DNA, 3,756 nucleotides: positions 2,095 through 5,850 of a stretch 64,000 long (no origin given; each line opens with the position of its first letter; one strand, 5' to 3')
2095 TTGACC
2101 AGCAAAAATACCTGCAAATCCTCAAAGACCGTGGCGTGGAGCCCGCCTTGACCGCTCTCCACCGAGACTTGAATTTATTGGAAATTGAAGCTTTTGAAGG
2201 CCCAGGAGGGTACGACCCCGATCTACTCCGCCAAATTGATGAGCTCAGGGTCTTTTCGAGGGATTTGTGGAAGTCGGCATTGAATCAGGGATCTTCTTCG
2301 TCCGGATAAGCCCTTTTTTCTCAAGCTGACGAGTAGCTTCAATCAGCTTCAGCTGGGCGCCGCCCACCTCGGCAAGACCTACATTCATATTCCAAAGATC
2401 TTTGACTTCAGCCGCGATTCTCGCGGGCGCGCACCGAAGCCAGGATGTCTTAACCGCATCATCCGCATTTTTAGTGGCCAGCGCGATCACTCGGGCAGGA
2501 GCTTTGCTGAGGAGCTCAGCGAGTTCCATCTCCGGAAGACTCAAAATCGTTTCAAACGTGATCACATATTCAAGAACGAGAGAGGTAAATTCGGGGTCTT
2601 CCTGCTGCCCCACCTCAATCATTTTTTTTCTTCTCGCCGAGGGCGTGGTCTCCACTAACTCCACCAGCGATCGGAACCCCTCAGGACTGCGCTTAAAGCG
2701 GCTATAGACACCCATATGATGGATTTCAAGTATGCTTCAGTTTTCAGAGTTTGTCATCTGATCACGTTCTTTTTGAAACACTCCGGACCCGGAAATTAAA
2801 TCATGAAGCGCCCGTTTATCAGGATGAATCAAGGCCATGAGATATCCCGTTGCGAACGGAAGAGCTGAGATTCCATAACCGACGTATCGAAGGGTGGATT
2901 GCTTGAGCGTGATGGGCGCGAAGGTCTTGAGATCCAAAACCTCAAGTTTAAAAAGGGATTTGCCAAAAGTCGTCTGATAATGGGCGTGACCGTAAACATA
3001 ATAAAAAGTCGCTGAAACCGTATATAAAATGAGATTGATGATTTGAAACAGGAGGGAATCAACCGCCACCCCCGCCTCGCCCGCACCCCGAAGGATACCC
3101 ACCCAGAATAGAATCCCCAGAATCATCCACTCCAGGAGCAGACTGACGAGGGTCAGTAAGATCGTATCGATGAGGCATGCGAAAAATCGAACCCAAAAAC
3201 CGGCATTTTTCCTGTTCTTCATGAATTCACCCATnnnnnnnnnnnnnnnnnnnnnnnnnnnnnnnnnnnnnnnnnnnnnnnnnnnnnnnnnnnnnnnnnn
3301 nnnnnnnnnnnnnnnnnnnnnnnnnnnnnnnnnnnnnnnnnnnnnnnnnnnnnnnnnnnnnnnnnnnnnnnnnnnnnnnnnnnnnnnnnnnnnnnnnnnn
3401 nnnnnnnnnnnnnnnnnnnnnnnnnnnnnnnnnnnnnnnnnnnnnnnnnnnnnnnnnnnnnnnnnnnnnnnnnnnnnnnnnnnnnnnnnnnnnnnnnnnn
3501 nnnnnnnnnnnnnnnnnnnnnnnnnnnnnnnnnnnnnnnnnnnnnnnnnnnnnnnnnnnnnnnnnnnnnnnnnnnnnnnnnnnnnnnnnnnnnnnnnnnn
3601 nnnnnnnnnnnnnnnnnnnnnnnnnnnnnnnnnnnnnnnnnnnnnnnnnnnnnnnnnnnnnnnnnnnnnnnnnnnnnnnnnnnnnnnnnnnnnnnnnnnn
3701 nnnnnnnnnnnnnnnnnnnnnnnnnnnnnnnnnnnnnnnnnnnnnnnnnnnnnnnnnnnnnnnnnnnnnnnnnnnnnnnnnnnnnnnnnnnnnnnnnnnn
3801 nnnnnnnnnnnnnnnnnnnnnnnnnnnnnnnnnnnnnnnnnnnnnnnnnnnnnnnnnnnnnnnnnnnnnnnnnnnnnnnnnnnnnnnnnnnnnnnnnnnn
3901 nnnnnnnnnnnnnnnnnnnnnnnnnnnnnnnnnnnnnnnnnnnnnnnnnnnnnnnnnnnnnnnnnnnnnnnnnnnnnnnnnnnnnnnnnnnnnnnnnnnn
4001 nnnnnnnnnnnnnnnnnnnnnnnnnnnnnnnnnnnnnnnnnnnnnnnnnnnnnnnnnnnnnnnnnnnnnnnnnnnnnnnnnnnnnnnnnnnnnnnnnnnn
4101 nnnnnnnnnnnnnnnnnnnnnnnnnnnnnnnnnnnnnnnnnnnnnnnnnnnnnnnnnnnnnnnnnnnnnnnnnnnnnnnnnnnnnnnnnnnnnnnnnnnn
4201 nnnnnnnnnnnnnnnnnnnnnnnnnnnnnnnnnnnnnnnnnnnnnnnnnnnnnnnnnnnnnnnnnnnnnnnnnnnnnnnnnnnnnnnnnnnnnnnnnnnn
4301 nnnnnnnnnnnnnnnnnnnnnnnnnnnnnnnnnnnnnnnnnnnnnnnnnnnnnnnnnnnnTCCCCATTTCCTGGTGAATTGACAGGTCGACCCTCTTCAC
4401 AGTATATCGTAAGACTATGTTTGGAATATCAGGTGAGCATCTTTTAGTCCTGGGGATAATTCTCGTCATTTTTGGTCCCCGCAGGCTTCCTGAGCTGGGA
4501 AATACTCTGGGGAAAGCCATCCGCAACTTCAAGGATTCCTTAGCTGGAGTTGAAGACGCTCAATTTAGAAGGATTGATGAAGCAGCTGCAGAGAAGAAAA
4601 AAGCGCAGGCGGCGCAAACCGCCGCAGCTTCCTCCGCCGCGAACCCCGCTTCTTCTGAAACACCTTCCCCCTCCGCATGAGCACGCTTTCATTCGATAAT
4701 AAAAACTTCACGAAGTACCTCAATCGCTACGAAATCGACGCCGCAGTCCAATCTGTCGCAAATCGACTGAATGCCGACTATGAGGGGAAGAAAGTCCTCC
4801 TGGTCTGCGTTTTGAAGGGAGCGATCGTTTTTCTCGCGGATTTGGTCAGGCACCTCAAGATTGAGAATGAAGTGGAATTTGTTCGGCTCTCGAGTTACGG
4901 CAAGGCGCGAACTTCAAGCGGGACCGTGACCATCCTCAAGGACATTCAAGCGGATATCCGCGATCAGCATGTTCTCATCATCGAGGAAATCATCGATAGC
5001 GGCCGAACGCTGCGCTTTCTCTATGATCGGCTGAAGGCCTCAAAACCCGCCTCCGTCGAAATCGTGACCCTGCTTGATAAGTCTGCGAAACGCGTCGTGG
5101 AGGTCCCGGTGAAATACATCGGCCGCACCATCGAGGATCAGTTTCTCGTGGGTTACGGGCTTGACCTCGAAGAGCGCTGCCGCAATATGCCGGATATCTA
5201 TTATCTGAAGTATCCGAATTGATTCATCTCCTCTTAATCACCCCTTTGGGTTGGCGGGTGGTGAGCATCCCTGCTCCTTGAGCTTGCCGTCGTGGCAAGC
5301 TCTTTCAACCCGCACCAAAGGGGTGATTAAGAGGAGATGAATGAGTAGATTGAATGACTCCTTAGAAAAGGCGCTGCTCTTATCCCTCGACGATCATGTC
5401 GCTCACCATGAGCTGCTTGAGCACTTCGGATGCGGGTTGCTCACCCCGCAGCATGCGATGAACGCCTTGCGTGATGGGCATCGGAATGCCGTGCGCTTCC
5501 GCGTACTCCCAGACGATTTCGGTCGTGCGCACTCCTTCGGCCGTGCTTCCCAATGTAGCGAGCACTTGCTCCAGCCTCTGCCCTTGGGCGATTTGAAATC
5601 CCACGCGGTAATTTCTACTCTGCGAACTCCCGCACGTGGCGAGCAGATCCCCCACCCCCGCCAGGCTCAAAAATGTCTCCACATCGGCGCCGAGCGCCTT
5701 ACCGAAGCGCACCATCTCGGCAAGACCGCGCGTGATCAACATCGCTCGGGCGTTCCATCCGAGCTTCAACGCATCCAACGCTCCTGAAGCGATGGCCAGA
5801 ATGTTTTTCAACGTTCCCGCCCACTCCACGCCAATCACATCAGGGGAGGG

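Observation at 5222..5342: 121-bp element with 28-bp perfect terminal inverted repeats between hpt and gpsA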

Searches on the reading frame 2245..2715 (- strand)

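Call 34: search_protein_families(library=pfam, proteins=[window:2245-2715:-], max_evalue=0.001)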
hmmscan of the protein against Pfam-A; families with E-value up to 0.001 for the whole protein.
window:2245-2715:- (156 aa): 1 family
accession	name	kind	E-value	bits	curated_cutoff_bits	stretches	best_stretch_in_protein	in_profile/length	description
PF01706.21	FliG_C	-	6.2e-12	46.2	23.3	1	38-137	5-106/108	FliG C-terminal domain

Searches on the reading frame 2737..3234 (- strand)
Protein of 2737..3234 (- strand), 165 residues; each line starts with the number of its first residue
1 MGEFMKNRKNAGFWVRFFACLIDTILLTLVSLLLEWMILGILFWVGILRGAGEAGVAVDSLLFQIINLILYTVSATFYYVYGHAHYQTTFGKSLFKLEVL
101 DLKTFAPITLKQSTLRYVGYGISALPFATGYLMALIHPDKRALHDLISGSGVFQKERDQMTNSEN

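Call 34: search_protein_families(library=pfam, proteins=[window:2737-3234:-], max_evalue=0.001)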
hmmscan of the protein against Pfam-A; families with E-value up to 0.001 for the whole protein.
window:2737-3234:- (165 aa): 1 family
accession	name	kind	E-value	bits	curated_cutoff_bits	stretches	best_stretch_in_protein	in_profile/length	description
PF06271.18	RDD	-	6.7e-23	81.9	24.1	1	11-149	2-137/137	RDD family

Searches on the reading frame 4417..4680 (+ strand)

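Call 34: search_protein_families(library=pfam, proteins=[window:4417-4680:+], max_evalue=0.001)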
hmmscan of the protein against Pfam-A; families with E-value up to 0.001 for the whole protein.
window:4417-4680:+ (87 aa): 1 family
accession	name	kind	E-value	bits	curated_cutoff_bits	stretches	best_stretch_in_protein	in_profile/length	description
PF02416.21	TatA_B_E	-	6.7e-15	54.5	21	1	7-48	5-46/53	mttA/Hcf106 family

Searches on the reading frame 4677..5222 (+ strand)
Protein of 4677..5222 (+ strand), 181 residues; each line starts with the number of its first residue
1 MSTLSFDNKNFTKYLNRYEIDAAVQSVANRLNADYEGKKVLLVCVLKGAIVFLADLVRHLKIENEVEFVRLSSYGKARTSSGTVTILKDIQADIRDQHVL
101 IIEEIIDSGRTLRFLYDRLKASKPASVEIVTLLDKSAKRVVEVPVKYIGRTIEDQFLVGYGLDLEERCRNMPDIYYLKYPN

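Call 10: find_encoding_contigs(protein=window:4677-5222:+, flank=3000, max_places=10)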
Protein window:4677-5222:+ (181 aa): 1 contig read that carries it; 1 place shown.
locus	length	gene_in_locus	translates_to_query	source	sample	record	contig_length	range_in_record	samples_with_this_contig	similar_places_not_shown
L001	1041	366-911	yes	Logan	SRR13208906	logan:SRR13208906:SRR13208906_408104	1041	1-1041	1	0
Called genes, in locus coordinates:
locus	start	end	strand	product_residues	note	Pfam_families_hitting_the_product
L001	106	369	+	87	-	PF02416:TatA_B_E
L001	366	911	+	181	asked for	PF00156:Pribosyltran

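Call 15: find_homologous_proteins(query=window:4677-5222:+, max_evalue=1e-20)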
Query window:4677-5222:+ (181 aa): 3446 proteins with E <= 1e-20 among 3653 candidates; the best 120 are listed.
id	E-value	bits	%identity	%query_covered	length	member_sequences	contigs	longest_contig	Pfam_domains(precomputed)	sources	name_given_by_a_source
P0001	2.9e-111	387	100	100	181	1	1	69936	PF00156.34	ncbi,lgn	-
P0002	9.9e-97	339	85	98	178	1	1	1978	PF00156.34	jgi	jgi:hypoxanthine phosphoribosyltransferase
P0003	1.6e-96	339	85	97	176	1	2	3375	PF00156.34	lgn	-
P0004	2.5e-95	335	85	97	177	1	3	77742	PF00156.34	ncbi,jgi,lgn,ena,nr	ncbi:MAG: hypoxanthine phosphoribosyltransferase [Bdellovibrionales bacterium GWB1_55_8]|nr:MAG: hyp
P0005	3.9e-95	334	84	97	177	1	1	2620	PF00156.34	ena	-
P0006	4.8e-95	334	85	98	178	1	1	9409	PF00156.34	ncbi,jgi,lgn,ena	jgi:hypoxanthine phosphoribosyltransferase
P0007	5.6e-95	334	85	98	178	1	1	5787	PF00156.34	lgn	-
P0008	6.2e-95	333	85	97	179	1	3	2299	PF00156.34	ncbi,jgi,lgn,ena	jgi:hypoxanthine phosphoribosyltransferase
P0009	6.2e-95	333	86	97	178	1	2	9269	PF00156.34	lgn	-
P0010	9.1e-95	333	87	97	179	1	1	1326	PF00156.34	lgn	-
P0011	1.5e-94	332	85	100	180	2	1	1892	PF00156.34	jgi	jgi:hypoxanthine phosphoribosyltransferase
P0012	1.7e-94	332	85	97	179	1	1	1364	PF00156.34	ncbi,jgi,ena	jgi:hypoxanthine phosphoribosyltransferase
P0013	1.8e-94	332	86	97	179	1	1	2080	PF00156.34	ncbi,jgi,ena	jgi:hypoxanthine phosphoribosyltransferase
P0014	2.5e-94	331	85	97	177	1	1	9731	PF00156.34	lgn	-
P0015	2.8e-94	331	84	97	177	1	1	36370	PF00156.34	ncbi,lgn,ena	-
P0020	4.9e-94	331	85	98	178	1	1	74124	PF00156.34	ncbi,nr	ncbi:MAG: hypoxanthine phosphoribosyltransferase [Oligoflexia bacterium]|nr:hypoxanthine phosphoribo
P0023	5.6e-94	330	85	98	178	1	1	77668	PF00156.34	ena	-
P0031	8.4e-94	330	88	97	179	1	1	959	PF00156.34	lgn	-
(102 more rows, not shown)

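Call 16: find_encoding_contigs(protein=P0004, flank=2500, max_places=2)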
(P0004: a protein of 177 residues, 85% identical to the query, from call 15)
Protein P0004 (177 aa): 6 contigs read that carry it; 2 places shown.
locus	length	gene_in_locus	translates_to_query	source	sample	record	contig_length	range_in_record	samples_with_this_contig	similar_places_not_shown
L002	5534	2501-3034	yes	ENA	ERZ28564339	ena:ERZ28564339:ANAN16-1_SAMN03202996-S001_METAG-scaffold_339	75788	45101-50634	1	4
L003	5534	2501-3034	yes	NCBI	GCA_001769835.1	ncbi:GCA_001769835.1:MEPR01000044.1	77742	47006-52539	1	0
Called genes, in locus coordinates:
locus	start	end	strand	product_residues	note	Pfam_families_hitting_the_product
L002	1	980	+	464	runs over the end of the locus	PF16683:TGase_elicitor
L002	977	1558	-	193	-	PF03848:TehB, PF13847:Methyltransf_31, PF08241:Methyltransf_11, PF08242:Methyltransf_12 (weak), PF13649:Methyltransf_25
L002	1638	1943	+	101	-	PF02416:TatA_B_E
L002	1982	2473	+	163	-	-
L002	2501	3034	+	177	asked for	PF00156:Pribosyltran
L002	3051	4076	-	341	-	PF01210:NAD_Gly3P_dh_N, PF07479:NAD_Gly3P_dh_C, PF20618:GPD_NAD_C_bact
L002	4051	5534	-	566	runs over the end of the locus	PF01553:Acyltransferase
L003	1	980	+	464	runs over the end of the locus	PF16683:TGase_elicitor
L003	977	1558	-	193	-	PF03848:TehB, PF13847:Methyltransf_31, PF08241:Methyltransf_11, PF08242:Methyltransf_12 (weak), PF13649:Methyltransf_25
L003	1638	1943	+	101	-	PF02416:TatA_B_E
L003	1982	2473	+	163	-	-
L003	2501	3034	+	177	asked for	PF00156:Pribosyltran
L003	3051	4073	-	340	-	PF01210:NAD_Gly3P_dh_N, PF07479:NAD_Gly3P_dh_C, PF20618:GPD_NAD_C_bact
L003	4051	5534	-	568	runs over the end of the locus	PF01553:Acyltransferase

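Call 17: find_encoding_contigs(protein=P0020, flank=2500, max_places=2)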
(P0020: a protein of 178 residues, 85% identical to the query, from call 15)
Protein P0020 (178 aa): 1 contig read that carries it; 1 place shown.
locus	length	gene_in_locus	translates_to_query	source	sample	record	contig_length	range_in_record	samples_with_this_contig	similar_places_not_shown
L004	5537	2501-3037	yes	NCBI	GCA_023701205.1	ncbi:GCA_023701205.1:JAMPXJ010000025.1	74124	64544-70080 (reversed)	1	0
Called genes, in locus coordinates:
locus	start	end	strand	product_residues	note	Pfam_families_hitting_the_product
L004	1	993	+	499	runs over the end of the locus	-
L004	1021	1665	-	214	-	PF03848:TehB, PF13489:Methyltransf_23 (weak), PF08241:Methyltransf_11, PF13649:Methyltransf_25, PF13847:Methyltransf_31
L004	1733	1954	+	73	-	PF02416:TatA_B_E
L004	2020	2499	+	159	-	-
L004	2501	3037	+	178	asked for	PF00156:Pribosyltran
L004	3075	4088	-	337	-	PF01210:NAD_Gly3P_dh_N, PF07479:NAD_Gly3P_dh_C, PF20618:GPD_NAD_C_bact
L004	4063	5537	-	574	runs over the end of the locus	PF01553:Acyltransferase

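Call 18: find_encoding_contigs(protein=P0023, flank=2500, max_places=2)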
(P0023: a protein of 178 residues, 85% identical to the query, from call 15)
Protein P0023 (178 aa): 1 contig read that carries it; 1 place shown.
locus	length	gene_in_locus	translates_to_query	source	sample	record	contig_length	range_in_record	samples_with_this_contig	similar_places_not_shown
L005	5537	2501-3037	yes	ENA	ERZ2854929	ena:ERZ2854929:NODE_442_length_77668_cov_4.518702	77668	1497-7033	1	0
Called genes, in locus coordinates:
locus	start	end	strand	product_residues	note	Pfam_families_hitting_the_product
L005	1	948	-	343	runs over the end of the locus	PF02417:Chromate_transp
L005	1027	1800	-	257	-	PF08242:Methyltransf_12 (faint), PF03848:TehB, PF13489:Methyltransf_23 (weak), PF13847:Methyltransf_31 (weak), PF08241:Methyltransf_11, PF13649:Methyltransf_25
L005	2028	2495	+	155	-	-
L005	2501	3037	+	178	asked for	PF00156:Pribosyltran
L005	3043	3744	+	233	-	PF14234:DUF4336 (weak)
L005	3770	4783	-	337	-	PF01210:NAD_Gly3P_dh_N, PF07479:NAD_Gly3P_dh_C, PF20618:GPD_NAD_C_bact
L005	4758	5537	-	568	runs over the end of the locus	PF01553:Acyltransferase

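Call 19: find_encoding_contigs(protein=P0015, flank=2500, max_places=2)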
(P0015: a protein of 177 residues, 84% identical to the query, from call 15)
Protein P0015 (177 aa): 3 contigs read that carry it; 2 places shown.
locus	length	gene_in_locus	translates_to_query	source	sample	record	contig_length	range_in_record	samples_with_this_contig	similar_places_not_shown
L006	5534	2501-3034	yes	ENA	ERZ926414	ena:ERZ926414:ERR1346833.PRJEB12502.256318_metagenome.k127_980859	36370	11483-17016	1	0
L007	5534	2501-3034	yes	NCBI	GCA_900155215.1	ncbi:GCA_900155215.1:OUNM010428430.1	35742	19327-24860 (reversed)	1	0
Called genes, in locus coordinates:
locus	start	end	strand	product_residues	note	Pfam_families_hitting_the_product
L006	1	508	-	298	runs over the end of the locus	-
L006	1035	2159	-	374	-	PF02417:Chromate_transp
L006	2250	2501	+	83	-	PF02416:TatA_B_E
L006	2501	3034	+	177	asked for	PF00156:Pribosyltran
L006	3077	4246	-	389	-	-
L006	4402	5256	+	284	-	PF14394:DUF4423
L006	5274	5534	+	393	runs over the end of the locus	-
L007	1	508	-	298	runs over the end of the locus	-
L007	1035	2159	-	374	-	PF02417:Chromate_transp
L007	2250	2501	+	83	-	PF02416:TatA_B_E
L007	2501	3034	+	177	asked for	PF00156:Pribosyltran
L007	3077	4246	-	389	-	-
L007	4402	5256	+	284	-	PF14394:DUF4423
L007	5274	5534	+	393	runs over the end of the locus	-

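Call 28: find_encoding_contigs(protein=P0031, flank=2500, max_places=2)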
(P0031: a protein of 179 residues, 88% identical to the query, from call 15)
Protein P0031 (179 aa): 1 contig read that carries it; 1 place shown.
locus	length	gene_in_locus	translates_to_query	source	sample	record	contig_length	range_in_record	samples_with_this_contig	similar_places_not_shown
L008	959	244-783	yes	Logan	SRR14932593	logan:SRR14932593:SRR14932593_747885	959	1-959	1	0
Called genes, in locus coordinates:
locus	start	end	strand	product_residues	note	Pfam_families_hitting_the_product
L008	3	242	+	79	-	?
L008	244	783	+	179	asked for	PF00156:Pribosyltran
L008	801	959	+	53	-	?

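Call 29: find_encoding_contigs(protein=P0010, flank=2500, max_places=2)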
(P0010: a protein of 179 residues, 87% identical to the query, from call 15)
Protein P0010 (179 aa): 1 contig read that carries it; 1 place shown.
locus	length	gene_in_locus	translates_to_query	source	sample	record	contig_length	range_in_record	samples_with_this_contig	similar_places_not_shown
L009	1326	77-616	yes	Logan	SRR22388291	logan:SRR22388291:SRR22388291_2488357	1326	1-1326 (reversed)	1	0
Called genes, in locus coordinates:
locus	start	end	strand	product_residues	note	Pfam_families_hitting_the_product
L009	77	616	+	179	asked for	PF00156:Pribosyltran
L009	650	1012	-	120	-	PF00453:Ribosomal_L20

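Call 30: find_encoding_contigs(protein=P0009, flank=2500, max_places=2)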
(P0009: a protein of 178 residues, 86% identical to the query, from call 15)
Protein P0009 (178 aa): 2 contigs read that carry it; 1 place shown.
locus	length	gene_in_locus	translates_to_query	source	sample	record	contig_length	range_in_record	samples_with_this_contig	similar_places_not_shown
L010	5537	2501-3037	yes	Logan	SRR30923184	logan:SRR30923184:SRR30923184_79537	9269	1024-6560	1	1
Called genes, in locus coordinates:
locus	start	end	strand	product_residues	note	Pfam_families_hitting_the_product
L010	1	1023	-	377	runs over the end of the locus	PF02417:Chromate_transp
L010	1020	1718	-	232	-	PF03848:TehB, PF13489:Methyltransf_23 (weak), PF13847:Methyltransf_31, PF08241:Methyltransf_11, PF08242:Methyltransf_12, PF13649:Methyltransf_25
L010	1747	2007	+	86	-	PF02416:TatA_B_E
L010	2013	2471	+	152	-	-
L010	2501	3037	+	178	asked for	PF00156:Pribosyltran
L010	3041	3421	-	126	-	-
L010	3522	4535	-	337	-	PF01210:NAD_Gly3P_dh_N, PF07479:NAD_Gly3P_dh_C, PF20618:GPD_NAD_C_bact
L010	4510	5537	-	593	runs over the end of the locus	PF01553:Acyltransferase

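Call 43: list_cluster_members(proteins=[P0001])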
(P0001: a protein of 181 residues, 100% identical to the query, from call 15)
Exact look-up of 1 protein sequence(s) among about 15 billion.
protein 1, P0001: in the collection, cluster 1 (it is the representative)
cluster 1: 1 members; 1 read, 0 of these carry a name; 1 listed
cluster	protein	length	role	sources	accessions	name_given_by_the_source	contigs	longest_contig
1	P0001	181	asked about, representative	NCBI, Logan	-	-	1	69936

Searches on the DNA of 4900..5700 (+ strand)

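Call 7: search_rna_families(source=window, start=4900, end=5700, threshold=evalue, max_evalue=10)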
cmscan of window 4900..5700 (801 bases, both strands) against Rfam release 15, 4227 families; matches with E-value up to 10: 4.
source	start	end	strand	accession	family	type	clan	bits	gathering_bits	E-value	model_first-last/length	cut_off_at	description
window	5187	5357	+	RF03922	MIR2119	Gene; miRNA;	-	49.1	73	1e-05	1-188/188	no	MIR2119 microRNA precursor family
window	5222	5342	+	RF03569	mir-7973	Gene; miRNA;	-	26.5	90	0.0052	1-74/74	no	mir-7973 microRNA precursor family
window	5208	5362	-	RF03922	MIR2119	Gene; miRNA;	-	25.9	73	0.55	1-188/188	no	MIR2119 microRNA precursor family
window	4964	4985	-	RF01140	sR20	Gene; snRNA; snoRNA; CD-box;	-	13.2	44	9.6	1-56/56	no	Small nucleolar RNA sR20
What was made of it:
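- On Any Rfam RNA family: The best hit is the MIR2119 precursor at 49 bits against a gathering score of 73, a generic long hairpin (call 7).
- Tried and rejected: Only miRNA-precursor look-alikes appeared (call 7).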

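Call 39: search_dna_similar(query=window:5222-5342:+, collection=plasmids, mode=distant, max_evalue=1, max_rows=10)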
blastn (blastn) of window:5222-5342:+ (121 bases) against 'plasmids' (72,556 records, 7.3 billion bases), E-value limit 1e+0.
Records with a match: 2; places in all: 2; records where one place covers at least 80% of the query: 0.
Best place of each record, by identity: 90-95% 2.
By first word of the organism name: Pantoea 2.
By predicted mobility (MOB-suite, as given by PLSDB): non-mobilizable 2.
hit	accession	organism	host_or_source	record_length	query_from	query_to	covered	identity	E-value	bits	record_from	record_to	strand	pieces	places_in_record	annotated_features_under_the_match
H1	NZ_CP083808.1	Pantoea agglomerans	Eucalyptus grandis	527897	16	42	22%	92.6%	3e-1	41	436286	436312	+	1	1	AMP-binding protein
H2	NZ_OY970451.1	Pantoea sp. Nvir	-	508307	16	42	22%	92.6%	3e-1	41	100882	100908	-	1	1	AMP-binding protein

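Call 40: search_dna_similar(query=window:5222-5342:+, collection=phages, mode=distant, max_evalue=1, max_rows=10)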
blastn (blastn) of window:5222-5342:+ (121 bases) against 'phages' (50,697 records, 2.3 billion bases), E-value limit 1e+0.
No match.
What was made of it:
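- blastn against plasmids and phages found nothing (calls 39, 40).
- Tried and rejected: Nothing was found (calls 39, 40).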
